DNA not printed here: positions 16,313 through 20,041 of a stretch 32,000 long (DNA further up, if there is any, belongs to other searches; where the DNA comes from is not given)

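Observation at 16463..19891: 1142-aa fusion of two HdrA-like modules carrying an inserted pseudo-receiver (CheY-like) domain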

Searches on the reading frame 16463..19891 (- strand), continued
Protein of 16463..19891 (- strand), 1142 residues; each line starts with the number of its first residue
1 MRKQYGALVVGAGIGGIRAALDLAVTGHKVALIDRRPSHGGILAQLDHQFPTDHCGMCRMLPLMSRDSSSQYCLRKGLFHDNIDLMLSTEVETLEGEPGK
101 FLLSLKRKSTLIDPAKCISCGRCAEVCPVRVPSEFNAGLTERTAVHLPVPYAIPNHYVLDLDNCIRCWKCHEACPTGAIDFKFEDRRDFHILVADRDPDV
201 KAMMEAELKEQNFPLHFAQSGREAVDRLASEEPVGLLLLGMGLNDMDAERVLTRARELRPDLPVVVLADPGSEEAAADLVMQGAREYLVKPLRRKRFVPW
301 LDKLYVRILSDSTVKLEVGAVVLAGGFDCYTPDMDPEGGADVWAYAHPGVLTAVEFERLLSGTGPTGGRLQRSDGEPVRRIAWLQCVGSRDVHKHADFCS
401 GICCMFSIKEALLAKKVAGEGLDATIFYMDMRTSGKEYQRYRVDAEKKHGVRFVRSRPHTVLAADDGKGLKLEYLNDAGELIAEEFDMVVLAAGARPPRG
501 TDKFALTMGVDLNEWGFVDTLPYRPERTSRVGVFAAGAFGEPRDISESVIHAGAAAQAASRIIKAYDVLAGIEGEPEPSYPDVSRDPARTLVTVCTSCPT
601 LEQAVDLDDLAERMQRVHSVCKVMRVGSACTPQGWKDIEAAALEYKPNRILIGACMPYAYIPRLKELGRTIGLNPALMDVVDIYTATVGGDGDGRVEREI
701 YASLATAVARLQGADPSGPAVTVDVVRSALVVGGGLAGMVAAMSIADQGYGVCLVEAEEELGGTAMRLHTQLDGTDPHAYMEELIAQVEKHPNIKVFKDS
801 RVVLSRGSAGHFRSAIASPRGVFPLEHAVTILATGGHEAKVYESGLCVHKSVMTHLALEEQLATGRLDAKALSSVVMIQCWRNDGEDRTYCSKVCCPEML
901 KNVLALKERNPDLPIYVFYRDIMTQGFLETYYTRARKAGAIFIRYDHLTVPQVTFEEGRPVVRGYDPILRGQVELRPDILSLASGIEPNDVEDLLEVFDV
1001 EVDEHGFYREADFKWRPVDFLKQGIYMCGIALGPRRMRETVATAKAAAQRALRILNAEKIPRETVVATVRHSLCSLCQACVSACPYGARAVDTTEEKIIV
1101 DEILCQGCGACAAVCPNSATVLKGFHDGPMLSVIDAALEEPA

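Call 32: find_encoding_contigs(protein=P0118, flank=8000, max_places=1)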
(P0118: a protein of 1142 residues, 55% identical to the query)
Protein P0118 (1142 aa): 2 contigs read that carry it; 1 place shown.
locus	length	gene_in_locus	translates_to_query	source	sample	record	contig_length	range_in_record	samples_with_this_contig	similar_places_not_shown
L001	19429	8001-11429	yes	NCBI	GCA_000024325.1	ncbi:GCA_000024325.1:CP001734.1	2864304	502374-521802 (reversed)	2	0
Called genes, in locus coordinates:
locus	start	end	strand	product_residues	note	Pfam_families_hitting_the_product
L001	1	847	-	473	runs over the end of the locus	PF00072:Response_reg, PF00158:Sigma54_activat, PF14532:Sigma54_activ_2, PF07728:AAA_5, PF25601:AAA_lid_14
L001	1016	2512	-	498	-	PF00989:PAS (weak), PF08448:PAS_4, PF00989:PAS, PF08448:PAS_4, PF13188:PAS_8 (weak), PF13426:PAS_9, PF00512:HisKA, PF02518:HATPase_c, +1 more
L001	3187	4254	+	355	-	PF13237:Fer4_10, PF14697:Fer4_21 (weak), PF04432:FrhB_FdhB_C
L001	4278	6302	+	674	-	PF00890:FAD_binding_2, PF01134:GIDA (weak), PF01266:DAO (weak), PF07992:Pyr_redox_2 (weak), PF12831:FAD_oxidored, PF13450:NAD_binding_8, PF00037:Fer4 (weak), PF14697:Fer4_21, +6 more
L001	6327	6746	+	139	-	PF02662:FlpD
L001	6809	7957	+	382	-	PF04432:FrhB_FdhB_C (faint), PF13183:Fer4_8 (weak)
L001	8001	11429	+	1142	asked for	PF12831:FAD_oxidored (weak), PF13450:NAD_binding_8 (weak), PF12838:Fer4_7 (weak), PF13237:Fer4_10 (weak), PF07992:Pyr_redox_2, PF12838:Fer4_7, PF13237:Fer4_10, PF13187:Fer4_9, +14 more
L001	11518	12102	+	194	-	PF13237:Fer4_10 (faint), PF13183:Fer4_8, PF13187:Fer4_9, PF12838:Fer4_7 (weak), PF13534:Fer4_17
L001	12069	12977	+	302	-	PF02754:CCG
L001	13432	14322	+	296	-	PF00582:Usp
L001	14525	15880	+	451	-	-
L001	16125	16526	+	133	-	PF02085:Cytochrom_CIII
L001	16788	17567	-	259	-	PF00535:Glycos_transf_2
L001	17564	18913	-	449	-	PF01134:GIDA, PF01266:DAO (weak), PF07992:Pyr_redox_2 (faint), PF13450:NAD_binding_8 (weak)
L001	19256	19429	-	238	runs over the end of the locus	PF00072:Response_reg, PF01740:STAS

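Call 33: find_encoding_contigs(protein=P0086, flank=8000, max_places=1)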
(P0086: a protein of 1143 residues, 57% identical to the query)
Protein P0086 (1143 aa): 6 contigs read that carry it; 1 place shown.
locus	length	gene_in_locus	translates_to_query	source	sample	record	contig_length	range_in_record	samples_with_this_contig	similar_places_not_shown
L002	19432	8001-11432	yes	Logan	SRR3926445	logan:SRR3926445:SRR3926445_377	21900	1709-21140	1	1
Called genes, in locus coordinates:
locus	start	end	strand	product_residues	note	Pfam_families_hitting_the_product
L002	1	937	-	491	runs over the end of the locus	PF00072:Response_reg, PF00158:Sigma54_activat, PF14532:Sigma54_activ_2, PF01078:Mg_chelatase (faint), PF07728:AAA_5, PF25601:AAA_lid_14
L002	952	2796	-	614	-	PF00989:PAS, PF08448:PAS_4, PF13426:PAS_9, PF00989:PAS, PF13188:PAS_8 (weak), PF13426:PAS_9, PF02518:HATPase_c, PF00072:Response_reg, +4 more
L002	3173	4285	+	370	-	PF13237:Fer4_10 (weak), PF14697:Fer4_21 (weak), PF04422:FrhB_FdhB_N, PF04432:FrhB_FdhB_C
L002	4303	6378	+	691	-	PF00890:FAD_binding_2, PF01134:GIDA (weak), PF01266:DAO (weak), PF07992:Pyr_redox_2 (weak), PF12831:FAD_oxidored, PF13450:NAD_binding_8, PF14697:Fer4_21, PF12838:Fer4_7, +6 more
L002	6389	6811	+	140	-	PF02662:FlpD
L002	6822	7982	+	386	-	PF04432:FrhB_FdhB_C (faint), PF13183:Fer4_8 (weak)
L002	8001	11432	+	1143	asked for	PF00037:Fer4 (weak), PF12837:Fer4_6 (weak), PF12838:Fer4_7 (weak), PF07992:Pyr_redox_2, PF12831:FAD_oxidored, PF13237:Fer4_10, PF12838:Fer4_7, PF13187:Fer4_9, +16 more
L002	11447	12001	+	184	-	PF13237:Fer4_10 (faint), PF13183:Fer4_8, PF13187:Fer4_9, PF13534:Fer4_17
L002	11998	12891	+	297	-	PF02754:CCG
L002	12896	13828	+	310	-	PF00582:Usp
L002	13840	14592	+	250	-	PF13183:Fer4_8, PF13187:Fer4_9, PF13237:Fer4_10 (weak), PF13534:Fer4_17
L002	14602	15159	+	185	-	PF02754:CCG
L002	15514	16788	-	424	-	PF00709:Adenylsucc_synt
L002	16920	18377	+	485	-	PF01464:SLT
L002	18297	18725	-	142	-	-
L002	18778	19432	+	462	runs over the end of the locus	PF01808:AICARFT_IMPCHas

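Call 46: predict_structure(alignment_id=A1)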
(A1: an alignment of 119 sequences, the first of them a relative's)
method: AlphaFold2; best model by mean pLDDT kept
length: 1142 residues; sequences in the alignment: 119
mean_pLDDT: 85.5   pTM: 0.86
mean pLDDT of the five models: 85.5, 84.8, 83.8, 81.9, 81.2
residues with pLDDT >= 90: 538; 70-90: 471; 50-70: 113; < 50: 20
segments of 3 or more residues with pLDDT < 50: 50-57, 1140-1142
pLDDT, mean of each block of 10 residues (from residue 1): 86 92 88 88 72 47 54 67 89 91 92 82 91 89 88 73 92 89 89 91 85 89 91 90 89 90 92 89 89 88 91 93 94 81 91 91 82 86 92 87 89 85 92 86 90 91 88 89 95 91 93 95 93 94 90 96 78 66 84 84 82 88 86 88 92 80 85 86 69 69 84 67 85 97 95 96 90 89 97 97 89 94 95 89 62 91 90 93 65 91 95 96 90 95 90 89 91 94 90 90 88 81 87 92 96 83 62 82 66 83 56 68 57 61 38
secondary structure, 60 per line:
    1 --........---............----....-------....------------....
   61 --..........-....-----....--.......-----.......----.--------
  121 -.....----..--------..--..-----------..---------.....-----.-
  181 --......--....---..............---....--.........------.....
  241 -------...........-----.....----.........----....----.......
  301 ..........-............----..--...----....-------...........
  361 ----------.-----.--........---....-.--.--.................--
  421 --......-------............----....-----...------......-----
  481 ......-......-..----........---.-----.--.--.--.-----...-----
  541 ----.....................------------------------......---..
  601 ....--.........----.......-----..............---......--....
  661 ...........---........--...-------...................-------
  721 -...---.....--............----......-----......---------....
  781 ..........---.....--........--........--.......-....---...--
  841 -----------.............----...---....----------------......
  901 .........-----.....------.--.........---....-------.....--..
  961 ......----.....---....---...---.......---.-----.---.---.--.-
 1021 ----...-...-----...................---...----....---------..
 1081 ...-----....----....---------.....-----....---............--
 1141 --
elements in order (helices of 4 or more, strands of 3 or more residues): E3-10 H14-25 E30-33 H41-44 H57-60 H63-72 H74-77 E83-86 E89-95 E101-107 H122-126 H169-173 H183-188 E191-194 H198-211 E215-218 H221-229 E236-240 H248-258 E264-268 H273-281 E286-289 H294-310 E312-323 H339-342 E350-352 H353-360 E380-387 H402-418 E423-428 H436-447 E452-455 E461-463 E470-475 E481-486 E488-493 H501-508 E533-535 H545-565 E590-595 H599-604 H607-615 E620-626 H632-645 E649-654 H657-671 E678-682 H695-713 E722-724 E728-732 H736-746 E751-756 H763-767 H777-790 E794-798 E801-808 E811-818 E821-827 E829-832 E836-838 E852-854 H855-864 E875-878 H895-909 E915-919 H929-937 E941-944 E952-956 E959-966 E971-975 E979-982 E986-988 H992-998 E1025-1027 H1037-1055 E1059-1061 E1066-1069 H1079-1083 E1089-1092 E1097-1100 H1110-1114 E1120-1123 H1127-1138
